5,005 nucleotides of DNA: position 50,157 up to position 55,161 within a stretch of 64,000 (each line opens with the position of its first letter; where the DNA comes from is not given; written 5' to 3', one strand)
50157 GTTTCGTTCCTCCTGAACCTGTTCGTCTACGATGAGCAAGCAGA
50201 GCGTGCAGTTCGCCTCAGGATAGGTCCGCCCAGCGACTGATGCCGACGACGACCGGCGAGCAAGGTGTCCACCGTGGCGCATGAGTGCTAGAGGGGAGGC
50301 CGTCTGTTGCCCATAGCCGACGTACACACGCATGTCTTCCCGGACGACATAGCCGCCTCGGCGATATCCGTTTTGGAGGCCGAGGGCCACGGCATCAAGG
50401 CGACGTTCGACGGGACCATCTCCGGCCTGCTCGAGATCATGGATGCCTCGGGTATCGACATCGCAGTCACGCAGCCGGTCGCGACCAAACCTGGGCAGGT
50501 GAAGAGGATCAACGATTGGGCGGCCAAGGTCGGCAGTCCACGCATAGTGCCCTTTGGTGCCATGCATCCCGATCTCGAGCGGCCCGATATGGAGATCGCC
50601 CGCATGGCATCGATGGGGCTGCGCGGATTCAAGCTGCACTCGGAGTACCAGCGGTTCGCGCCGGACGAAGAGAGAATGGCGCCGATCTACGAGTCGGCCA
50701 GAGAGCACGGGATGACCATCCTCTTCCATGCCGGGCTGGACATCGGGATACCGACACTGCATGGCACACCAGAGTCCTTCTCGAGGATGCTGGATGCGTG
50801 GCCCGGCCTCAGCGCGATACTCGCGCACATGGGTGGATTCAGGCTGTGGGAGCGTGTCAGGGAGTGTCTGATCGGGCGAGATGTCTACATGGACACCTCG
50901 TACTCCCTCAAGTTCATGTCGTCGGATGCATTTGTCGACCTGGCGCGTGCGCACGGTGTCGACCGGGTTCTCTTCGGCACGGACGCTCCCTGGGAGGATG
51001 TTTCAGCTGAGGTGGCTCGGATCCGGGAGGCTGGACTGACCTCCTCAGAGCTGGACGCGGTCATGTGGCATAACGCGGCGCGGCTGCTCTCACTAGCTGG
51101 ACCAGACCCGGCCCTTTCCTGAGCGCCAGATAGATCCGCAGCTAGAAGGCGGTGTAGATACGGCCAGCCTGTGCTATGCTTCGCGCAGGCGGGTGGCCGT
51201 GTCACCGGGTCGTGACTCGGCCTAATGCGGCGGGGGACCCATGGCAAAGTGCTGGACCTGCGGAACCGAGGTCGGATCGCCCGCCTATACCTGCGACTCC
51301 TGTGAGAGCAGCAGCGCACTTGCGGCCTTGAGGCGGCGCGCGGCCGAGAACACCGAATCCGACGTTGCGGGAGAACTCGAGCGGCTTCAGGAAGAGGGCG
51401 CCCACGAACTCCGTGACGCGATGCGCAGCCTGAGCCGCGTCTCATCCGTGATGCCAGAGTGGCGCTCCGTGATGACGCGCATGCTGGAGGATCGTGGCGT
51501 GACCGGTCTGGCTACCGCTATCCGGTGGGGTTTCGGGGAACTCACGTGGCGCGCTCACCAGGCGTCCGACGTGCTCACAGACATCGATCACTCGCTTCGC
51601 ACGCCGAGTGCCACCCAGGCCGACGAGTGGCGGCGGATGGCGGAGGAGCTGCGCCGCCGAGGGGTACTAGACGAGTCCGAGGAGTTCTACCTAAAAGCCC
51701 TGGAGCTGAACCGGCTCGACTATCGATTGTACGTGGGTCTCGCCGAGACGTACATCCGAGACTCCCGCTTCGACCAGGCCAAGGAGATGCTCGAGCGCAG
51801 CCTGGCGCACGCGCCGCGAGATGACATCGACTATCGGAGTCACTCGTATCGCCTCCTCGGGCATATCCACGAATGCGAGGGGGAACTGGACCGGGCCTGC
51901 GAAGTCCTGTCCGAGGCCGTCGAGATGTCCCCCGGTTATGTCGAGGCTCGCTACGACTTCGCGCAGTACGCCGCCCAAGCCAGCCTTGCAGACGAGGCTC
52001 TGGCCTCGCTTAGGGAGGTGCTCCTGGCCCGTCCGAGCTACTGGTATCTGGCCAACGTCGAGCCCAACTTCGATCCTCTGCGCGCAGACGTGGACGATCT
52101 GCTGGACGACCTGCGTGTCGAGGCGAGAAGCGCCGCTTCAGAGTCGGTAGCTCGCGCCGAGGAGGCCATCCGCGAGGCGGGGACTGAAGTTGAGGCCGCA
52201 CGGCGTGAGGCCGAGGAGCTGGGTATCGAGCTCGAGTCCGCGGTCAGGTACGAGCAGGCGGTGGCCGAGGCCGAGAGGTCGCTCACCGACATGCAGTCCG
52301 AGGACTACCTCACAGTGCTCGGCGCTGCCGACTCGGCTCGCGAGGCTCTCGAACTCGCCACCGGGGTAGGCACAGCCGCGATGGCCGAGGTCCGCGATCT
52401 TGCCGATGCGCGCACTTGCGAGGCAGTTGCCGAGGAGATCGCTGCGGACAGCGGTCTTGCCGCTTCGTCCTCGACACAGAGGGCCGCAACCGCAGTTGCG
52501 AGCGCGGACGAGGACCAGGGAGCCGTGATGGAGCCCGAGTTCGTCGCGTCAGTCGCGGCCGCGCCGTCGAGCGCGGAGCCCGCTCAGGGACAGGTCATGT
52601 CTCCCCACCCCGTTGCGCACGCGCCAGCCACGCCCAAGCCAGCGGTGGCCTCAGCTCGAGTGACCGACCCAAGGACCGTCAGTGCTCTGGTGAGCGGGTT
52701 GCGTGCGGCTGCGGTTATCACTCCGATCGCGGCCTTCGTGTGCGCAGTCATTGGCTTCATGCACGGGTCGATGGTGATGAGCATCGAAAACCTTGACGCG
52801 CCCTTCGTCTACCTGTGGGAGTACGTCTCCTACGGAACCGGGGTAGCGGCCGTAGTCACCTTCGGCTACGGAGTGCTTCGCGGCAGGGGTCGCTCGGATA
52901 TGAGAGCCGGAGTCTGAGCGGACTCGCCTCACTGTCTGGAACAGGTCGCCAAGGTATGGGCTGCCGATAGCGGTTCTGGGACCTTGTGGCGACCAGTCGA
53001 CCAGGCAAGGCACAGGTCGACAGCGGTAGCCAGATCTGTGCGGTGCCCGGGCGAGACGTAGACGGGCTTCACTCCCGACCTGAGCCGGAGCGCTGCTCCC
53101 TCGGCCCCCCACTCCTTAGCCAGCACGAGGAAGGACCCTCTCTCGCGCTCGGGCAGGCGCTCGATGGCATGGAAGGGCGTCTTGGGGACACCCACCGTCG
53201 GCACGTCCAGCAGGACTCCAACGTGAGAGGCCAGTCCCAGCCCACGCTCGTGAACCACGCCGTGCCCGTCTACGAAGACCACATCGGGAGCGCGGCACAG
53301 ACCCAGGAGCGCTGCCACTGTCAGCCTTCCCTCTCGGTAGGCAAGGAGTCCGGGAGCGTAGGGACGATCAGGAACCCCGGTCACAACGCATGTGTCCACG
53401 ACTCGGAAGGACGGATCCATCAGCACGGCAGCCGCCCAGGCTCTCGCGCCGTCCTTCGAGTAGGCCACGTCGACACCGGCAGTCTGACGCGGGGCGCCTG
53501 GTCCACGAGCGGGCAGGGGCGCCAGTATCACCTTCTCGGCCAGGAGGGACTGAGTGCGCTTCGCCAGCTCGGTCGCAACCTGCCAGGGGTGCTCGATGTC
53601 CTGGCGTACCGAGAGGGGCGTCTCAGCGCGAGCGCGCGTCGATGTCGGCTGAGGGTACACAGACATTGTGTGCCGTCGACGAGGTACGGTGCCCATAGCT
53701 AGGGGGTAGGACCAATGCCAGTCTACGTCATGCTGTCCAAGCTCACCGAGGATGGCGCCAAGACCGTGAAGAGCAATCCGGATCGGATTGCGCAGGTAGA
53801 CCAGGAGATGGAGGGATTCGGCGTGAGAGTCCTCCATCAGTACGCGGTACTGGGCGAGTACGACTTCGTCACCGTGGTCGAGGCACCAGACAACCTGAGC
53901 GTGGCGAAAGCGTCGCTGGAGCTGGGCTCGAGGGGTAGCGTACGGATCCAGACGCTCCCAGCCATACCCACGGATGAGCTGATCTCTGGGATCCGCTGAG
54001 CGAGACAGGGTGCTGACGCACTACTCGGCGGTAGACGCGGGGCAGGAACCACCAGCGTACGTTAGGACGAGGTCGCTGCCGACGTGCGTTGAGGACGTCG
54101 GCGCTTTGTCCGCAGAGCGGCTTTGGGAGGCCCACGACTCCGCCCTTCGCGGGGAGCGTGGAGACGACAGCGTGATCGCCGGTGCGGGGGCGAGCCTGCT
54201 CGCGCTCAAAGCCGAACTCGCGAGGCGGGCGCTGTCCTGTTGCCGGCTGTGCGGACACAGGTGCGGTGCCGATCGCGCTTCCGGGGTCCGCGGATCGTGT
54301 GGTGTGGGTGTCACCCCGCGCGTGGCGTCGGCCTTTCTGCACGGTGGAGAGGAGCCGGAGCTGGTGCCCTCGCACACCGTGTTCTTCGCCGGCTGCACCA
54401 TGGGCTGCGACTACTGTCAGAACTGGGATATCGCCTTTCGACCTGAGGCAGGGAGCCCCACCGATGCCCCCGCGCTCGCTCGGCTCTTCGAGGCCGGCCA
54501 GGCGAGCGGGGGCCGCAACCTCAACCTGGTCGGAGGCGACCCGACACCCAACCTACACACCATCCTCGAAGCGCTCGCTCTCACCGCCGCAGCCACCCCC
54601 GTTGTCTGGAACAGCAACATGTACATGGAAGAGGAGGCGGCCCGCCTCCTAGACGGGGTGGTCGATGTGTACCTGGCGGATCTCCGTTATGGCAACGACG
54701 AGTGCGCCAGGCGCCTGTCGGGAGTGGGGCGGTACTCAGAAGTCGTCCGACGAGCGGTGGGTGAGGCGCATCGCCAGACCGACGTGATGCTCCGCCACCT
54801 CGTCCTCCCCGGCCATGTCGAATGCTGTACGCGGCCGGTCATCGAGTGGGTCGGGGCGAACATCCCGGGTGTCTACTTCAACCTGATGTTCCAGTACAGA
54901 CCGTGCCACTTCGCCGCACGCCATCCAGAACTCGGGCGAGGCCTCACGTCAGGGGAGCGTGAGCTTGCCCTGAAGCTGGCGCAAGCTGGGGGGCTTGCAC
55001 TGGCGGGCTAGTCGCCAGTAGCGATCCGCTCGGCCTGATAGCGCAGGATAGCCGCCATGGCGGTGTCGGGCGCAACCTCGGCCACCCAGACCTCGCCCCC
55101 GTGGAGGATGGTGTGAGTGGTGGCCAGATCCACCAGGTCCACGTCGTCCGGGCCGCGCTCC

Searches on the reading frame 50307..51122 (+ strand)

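Call 31: search_protein_families(library=pfam, proteins=[window:50307-51122:+], max_evalue=0.0001)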
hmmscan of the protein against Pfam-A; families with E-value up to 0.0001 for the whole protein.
window:50307-51122:+ (271 aa): 1 family
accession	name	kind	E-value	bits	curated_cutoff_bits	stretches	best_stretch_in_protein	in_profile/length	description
PF04909.20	Amidohydro_2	-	2.4e-30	106.8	26.4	1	50-262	50-288/289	Amidohydrolase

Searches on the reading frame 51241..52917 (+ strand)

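Call 31: search_protein_families(library=pfam, proteins=[window:51241-52917:+], max_evalue=0.0001)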
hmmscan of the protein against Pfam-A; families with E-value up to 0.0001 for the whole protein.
window:51241-52917:+ (558 aa): 9 families
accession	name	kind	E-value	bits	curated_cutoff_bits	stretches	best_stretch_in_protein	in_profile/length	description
PF14559.12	TPR_19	-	8.6e-10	39.2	25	1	144-199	8-62/68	Tetratricopeptide repeat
PF13424.12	TPR_12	-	8.7e-10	39.1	30.1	2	162-229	4-74/77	Tetratricopeptide repeat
PF07719.23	TPR_2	-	5.8e-08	32.7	27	0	203-232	4-33/34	Tetratricopeptide repeat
PF13181.12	TPR_8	-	2.9e-07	30.5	25.7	0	161-188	1-28/34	Tetratricopeptide repeat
PF13431.12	TPR_17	-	3.3e-07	30.5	24.4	0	149-181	1-33/34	Tetratricopeptide repeat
PF00515.34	TPR_1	-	3.8e-07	30.1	27.8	0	127-157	1-31/34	Tetratricopeptide repeat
PF13428.12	TPR_14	-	1.6e-06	28.6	23.5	0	203-242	4-43/44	Tetratricopeptide repeat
PF13176.12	TPR_7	-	7.6e-06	26.1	27.9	0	165-194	3-34/36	Tetratricopeptide repeat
PF17874.7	TPR_MalT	-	1.3e-05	25.1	45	1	168-230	8-70/336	MalT-like TPR region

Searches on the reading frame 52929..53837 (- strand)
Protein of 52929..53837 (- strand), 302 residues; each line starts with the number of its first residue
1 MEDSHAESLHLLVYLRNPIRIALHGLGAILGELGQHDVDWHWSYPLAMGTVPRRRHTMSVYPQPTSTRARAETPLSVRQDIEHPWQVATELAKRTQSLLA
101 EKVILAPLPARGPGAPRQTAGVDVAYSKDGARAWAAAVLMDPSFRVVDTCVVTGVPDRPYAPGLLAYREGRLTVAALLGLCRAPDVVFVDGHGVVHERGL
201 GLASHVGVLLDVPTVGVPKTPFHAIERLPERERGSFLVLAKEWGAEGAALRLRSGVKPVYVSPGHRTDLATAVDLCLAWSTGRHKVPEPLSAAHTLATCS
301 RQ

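Call 31: search_protein_families(library=pfam, proteins=[window:52929-53837:-], max_evalue=0.0001)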
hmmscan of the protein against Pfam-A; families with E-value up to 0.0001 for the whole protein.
window:52929-53837:- (302 aa): 1 family
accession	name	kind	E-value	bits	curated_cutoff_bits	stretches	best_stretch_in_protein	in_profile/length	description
PF04493.20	Endonuclease_5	-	9e-51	172.8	23.4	1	116-294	17-197/198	Endonuclease V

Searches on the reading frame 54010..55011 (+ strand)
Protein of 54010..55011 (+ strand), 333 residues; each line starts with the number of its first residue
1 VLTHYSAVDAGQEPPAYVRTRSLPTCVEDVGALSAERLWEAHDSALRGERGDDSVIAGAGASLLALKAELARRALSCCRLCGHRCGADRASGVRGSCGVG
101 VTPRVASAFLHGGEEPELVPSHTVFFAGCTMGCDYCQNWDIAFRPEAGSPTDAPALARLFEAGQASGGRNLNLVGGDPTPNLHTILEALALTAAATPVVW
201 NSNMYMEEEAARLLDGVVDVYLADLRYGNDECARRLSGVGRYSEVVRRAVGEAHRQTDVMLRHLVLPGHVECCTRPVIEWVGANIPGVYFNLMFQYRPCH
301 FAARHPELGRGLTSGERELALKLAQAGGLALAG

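Call 31: search_protein_families(library=pfam, proteins=[window:54010-55011:+], max_evalue=0.0001)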
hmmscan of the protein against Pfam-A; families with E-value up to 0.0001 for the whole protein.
window:54010-55011:+ (333 aa): 2 families
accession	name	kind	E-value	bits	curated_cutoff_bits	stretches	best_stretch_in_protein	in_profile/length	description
PF04055.27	Radical_SAM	-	1.4e-16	61.5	29.5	1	124-280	2-165/166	Radical SAM superfamily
PF13353.11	Fer4_12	-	7.1e-09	36.5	22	1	123-230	9-120/137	4Fe-4S single cluster domain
